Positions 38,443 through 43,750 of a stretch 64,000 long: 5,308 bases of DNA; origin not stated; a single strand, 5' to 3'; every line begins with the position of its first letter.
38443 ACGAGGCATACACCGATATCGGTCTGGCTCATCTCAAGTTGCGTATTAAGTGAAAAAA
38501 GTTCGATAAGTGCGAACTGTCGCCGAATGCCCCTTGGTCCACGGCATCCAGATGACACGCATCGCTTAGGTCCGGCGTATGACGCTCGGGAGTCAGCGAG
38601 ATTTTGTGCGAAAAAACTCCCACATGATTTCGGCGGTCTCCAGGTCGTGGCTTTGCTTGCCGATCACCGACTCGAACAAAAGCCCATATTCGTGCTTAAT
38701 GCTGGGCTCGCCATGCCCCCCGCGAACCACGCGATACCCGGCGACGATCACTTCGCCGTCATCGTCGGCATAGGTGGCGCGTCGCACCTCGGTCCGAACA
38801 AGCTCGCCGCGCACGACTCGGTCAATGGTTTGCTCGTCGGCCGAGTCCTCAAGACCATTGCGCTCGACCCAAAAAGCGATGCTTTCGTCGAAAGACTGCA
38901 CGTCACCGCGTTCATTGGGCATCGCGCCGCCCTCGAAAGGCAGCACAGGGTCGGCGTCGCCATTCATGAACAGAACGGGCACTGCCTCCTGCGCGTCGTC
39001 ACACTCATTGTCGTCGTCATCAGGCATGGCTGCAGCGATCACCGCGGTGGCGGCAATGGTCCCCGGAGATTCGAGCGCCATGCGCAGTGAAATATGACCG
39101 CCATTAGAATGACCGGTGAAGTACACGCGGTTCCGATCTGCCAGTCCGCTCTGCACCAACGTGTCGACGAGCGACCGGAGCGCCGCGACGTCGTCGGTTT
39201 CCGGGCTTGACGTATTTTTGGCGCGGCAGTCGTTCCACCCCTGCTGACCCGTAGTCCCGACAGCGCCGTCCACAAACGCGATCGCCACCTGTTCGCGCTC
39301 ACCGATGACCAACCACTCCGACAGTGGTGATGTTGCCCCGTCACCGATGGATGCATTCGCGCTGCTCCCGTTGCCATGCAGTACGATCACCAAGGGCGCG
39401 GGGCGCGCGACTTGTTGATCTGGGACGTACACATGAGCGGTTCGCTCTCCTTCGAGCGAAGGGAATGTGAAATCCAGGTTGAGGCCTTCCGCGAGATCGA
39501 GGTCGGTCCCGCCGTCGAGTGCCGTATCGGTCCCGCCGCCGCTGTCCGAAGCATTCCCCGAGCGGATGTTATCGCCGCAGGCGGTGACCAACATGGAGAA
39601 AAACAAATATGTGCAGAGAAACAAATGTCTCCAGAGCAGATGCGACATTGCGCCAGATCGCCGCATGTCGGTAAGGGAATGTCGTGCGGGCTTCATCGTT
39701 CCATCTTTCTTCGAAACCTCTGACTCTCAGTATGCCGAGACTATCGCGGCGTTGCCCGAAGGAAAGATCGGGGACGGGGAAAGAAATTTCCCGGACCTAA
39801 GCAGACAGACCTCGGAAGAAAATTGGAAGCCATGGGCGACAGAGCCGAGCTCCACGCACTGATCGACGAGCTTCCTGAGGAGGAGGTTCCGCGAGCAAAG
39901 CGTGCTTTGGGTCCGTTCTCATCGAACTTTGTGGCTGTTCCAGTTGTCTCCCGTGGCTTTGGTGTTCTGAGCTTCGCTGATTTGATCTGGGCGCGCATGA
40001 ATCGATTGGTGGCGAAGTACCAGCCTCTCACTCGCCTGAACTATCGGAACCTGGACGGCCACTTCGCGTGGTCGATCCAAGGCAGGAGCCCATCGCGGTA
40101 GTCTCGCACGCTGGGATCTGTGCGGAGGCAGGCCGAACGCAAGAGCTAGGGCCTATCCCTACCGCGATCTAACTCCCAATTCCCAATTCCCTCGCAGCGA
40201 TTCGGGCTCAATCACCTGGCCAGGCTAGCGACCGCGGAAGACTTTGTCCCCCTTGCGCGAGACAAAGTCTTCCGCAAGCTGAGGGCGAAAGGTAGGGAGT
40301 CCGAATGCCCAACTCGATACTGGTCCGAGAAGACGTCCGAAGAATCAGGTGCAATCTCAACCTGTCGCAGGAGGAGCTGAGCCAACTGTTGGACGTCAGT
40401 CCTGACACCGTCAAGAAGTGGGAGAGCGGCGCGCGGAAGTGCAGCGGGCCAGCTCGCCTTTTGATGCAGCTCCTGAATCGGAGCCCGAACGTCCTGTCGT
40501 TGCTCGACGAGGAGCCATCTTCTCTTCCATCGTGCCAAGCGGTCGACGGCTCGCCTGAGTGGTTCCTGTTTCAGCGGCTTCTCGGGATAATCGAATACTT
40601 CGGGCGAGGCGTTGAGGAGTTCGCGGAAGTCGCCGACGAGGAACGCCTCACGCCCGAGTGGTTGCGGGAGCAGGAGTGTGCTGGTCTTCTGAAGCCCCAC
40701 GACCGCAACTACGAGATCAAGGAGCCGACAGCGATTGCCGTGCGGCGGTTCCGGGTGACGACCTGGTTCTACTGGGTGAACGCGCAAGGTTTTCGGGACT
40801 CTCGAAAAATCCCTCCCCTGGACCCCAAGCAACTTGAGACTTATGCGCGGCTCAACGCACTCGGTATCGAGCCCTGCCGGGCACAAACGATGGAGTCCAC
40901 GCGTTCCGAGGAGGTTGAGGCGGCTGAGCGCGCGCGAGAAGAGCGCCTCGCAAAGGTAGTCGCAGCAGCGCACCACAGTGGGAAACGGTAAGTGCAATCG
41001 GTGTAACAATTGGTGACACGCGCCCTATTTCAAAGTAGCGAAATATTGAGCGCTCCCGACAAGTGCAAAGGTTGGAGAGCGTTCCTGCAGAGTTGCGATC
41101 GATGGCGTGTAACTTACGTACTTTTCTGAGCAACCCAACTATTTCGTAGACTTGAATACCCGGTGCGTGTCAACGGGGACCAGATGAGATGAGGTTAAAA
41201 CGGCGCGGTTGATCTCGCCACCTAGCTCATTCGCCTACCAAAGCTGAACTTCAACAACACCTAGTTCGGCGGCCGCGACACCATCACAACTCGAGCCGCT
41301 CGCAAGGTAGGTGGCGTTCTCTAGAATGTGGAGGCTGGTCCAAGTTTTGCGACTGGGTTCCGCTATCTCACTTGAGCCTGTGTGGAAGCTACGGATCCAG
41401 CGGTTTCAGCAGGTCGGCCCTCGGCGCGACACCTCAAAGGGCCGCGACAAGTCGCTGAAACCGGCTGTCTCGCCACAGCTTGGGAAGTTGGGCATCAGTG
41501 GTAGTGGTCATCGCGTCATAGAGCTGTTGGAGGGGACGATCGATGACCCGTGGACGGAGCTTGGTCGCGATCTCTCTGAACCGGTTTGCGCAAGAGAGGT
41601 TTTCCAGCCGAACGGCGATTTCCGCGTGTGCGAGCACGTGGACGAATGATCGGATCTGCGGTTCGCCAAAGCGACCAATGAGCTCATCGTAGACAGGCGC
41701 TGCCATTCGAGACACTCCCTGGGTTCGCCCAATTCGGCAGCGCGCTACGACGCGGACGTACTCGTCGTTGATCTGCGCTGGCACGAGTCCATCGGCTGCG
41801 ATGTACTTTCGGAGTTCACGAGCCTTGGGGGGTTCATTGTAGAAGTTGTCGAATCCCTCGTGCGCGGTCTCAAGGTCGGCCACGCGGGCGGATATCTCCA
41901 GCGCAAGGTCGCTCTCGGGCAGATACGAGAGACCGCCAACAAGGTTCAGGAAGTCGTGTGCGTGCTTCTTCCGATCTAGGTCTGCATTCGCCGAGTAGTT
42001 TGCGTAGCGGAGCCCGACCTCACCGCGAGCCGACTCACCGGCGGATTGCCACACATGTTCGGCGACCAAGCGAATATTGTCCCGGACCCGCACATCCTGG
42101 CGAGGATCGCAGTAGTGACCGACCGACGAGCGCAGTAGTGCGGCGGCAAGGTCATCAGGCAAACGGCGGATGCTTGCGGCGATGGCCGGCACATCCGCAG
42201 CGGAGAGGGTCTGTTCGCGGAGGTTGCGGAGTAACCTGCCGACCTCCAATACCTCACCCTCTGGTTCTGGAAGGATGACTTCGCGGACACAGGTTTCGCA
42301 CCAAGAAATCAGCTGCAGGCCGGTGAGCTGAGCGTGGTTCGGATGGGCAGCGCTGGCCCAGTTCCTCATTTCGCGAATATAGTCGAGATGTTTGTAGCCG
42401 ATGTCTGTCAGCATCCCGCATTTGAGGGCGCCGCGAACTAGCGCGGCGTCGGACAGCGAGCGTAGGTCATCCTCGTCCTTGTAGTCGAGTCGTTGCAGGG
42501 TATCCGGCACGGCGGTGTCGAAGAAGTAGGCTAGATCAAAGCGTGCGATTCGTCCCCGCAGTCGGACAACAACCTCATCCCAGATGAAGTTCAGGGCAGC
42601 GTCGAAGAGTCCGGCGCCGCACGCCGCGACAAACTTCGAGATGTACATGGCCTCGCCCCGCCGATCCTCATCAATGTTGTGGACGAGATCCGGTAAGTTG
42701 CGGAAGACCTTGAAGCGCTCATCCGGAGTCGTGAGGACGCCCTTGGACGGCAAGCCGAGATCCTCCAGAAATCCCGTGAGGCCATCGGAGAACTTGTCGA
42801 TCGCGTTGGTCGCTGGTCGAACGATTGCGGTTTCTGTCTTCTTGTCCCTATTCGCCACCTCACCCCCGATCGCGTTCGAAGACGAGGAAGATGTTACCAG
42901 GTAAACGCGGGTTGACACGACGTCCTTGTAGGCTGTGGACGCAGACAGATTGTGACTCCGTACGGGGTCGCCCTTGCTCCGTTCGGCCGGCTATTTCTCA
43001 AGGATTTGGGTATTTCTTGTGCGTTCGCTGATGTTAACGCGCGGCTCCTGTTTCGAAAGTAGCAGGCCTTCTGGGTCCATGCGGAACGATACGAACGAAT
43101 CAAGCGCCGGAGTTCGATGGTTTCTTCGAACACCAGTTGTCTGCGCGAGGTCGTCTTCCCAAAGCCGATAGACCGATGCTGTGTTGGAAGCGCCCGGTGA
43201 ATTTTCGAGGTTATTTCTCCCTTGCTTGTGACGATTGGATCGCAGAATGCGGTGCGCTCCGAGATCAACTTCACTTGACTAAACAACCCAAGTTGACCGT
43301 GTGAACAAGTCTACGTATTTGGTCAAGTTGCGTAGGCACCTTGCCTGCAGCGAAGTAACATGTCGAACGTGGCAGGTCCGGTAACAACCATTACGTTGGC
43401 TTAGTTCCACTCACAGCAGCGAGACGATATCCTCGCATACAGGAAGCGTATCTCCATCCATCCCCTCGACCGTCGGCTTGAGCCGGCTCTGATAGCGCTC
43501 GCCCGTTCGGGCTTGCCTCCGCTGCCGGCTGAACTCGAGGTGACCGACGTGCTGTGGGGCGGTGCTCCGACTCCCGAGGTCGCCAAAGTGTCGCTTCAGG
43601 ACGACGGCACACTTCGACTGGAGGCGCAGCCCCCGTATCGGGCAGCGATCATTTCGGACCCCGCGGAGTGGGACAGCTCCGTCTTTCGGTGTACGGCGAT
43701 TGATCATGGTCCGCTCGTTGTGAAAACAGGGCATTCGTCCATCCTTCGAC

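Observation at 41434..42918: Second orphan (494 aa) with an RN-x5-H motif, HEPN/Abi_C-like, opposite orientation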

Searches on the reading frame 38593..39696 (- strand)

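Call 3: search_protein_families(library=pfam, proteins=[window:38593-39696:-], max_evalue=0.1)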
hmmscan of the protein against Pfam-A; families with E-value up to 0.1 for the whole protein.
window:38593-39696:- (367 aa): 14 families
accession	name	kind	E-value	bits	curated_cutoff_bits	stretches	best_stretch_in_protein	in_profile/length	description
PF00756.26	Esterase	-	1.8e-07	31.7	22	1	80-216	3-142/251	Putative esterase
PF02230.22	Abhydrolase_2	-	2.9e-07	31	23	1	98-259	12-177/217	Phospholipase/Carboxylesterase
PF12146.15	Hydrolase_4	-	7.7e-05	22.5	27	1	171-224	60-111/239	Serine aminopeptidase, S33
PF00326.27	Peptidase_S9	-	0.00017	21.6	22.6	1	137-209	15-84/213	Prolyl oligopeptidase family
PF12697.13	Abhydrolase_6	-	0.00092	20.4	26.3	1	149-260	36-113/217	Alpha/beta hydrolase family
PF10503.15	Esterase_PHB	-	0.00099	18.8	23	1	89-224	5-132/219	Esterase PHB depolymerase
PF20434.5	BD-FAE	-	0.0013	18.7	26.8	0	186-210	86-110/215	BD-FAE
PF00561.26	Abhydrolase_1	-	0.0021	18.2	25.8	1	190-255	70-135/245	alpha/beta hydrolase fold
PF12740.14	PETase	-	0.0021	18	28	1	168-260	102-190/263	PET hydrolase-like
PF12695.13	Abhydrolase_5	-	0.0074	16.5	27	1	187-255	55-117/164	Alpha/beta hydrolase family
PF07859.19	Abhydrolase_3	-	0.0086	16.3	25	1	168-213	51-95/210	alpha/beta hydrolase fold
PF01738.24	DLH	-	0.011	15.7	21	1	173-255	81-160/217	Dienelactone hydrolase family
PF05448.18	AXE1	-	0.04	13.1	21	0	177-208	164-195/321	Acetyl xylan esterase (AXE1)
PF10230.15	LIDHydrolase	-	0.079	13.1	27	0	170-214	65-110/262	Lipid-droplet associated hydrolase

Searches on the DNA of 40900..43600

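Call 100: search_rna_families(source=window, start=40900, end=43600, threshold=evalue, max_evalue=1)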
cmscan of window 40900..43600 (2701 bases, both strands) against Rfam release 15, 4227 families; matches with E-value up to 1: 0.
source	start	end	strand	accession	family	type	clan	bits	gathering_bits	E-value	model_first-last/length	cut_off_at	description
